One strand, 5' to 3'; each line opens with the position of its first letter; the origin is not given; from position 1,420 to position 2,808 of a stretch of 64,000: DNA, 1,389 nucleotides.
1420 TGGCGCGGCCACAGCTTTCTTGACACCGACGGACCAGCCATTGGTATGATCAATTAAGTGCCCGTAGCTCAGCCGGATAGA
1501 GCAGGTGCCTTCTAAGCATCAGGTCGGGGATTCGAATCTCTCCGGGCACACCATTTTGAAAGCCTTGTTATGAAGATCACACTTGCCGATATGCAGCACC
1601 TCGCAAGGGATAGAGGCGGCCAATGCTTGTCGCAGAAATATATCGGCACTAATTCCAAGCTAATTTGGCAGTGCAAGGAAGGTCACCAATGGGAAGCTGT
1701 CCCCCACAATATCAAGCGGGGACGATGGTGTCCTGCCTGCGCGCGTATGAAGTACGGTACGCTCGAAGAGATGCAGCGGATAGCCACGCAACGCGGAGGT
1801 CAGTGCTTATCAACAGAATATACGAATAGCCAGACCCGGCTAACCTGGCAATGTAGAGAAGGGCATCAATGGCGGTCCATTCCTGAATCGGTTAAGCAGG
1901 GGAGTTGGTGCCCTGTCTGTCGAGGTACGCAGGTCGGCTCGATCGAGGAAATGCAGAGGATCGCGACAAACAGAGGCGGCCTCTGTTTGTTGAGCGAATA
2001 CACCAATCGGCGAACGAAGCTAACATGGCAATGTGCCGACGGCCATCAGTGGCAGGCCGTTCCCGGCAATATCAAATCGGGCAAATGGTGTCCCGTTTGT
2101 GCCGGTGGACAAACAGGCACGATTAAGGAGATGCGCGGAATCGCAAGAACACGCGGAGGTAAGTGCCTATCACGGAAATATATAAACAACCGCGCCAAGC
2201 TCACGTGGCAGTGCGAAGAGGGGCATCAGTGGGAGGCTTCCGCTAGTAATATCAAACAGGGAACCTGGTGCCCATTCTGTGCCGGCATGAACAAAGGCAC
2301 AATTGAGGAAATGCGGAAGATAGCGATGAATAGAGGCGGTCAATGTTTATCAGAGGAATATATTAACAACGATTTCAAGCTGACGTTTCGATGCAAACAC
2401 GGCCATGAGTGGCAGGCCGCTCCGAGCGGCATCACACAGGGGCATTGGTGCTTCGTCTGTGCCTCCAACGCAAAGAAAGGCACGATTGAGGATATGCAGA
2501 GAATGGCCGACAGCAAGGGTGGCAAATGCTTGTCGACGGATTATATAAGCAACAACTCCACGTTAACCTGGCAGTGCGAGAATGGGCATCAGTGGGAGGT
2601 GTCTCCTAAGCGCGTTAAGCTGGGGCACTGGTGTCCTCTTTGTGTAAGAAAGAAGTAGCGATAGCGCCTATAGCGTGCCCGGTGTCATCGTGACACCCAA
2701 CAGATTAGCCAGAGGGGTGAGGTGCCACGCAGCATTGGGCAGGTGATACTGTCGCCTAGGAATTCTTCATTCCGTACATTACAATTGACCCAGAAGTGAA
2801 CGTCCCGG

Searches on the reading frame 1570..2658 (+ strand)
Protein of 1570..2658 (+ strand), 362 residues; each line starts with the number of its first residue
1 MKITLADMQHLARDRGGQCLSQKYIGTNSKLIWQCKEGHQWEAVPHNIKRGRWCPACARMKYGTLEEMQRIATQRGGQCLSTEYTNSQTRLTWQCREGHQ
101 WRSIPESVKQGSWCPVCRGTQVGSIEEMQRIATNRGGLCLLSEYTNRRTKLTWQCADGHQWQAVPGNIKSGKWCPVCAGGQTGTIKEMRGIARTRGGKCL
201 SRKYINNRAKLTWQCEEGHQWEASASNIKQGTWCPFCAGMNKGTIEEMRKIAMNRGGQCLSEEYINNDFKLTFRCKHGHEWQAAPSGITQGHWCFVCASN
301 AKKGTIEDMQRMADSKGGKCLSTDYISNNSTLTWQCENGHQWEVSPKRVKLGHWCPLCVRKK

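Call 43: search_protein_families(library=pfam, proteins=[window:1570-2658:+], max_evalue=0.0001)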
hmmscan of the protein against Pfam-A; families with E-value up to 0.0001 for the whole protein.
window:1570-2658:+ (362 aa): 2 families
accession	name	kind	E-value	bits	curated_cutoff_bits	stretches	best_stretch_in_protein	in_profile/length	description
PF14311.12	DUF4379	-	5.7e-28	97.3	24.5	3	207-239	22-55/56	Probable Treble clef zinc finger domain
PF21817.3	CapR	-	2.5e-22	79.3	24.2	1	22-58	22-67/67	CapR homology domain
